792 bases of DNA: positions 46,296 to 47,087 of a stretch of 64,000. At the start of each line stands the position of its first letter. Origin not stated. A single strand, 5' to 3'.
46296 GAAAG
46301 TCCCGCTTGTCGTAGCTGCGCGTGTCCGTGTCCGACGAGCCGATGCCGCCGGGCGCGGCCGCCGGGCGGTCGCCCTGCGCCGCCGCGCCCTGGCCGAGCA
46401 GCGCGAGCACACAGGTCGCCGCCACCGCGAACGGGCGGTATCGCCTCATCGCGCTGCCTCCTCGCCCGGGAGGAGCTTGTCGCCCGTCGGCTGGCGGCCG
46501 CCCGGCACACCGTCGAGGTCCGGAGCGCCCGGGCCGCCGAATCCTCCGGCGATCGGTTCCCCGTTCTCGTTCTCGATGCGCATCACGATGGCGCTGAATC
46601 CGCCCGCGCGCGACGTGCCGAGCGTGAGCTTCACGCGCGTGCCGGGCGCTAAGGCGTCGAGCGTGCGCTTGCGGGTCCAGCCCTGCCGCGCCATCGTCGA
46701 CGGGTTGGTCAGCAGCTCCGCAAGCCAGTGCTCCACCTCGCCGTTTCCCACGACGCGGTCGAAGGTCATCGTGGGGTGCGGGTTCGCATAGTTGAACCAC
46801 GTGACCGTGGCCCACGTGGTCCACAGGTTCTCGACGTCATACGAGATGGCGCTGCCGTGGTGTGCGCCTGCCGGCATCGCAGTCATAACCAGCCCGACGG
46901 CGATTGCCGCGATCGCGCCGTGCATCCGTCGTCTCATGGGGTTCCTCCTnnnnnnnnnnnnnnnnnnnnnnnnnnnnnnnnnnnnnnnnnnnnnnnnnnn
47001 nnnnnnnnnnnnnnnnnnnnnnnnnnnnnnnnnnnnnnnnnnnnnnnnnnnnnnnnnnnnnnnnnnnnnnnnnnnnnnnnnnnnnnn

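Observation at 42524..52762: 10-kb co-oriented array mixing the module with three MBL-fold hydrolases and a LysR regulator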

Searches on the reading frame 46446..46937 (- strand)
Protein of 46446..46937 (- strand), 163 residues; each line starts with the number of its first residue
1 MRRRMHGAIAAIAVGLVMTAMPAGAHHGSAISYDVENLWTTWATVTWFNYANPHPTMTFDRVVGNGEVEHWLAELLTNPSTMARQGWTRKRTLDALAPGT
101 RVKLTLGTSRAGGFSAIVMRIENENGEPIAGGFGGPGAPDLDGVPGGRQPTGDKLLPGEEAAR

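Call 3: search_protein_families(library=pfam, proteins=[window:46446-46937:-], max_evalue=0.01)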
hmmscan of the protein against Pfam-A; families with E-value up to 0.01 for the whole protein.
window:46446-46937:- (163 aa): 1 family
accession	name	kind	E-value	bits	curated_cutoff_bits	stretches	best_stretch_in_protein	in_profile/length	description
PF19649.4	DUF6152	-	6.9e-14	52.1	27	1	16-112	2-92/98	Family of unknown function (DUF6152)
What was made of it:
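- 46446..46937 (-): DUF6152 copy B (163 aa). Overlaps W4 by 4 nt. PF19649 scores 52.1 bits (call 3).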

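Call 4: search_protein_families(library=ncbifam, proteins=[window:46446-46937:-], max_evalue=0.01)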
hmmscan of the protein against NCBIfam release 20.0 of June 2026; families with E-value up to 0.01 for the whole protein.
window:46446-46937:- (163 aa): 0 families
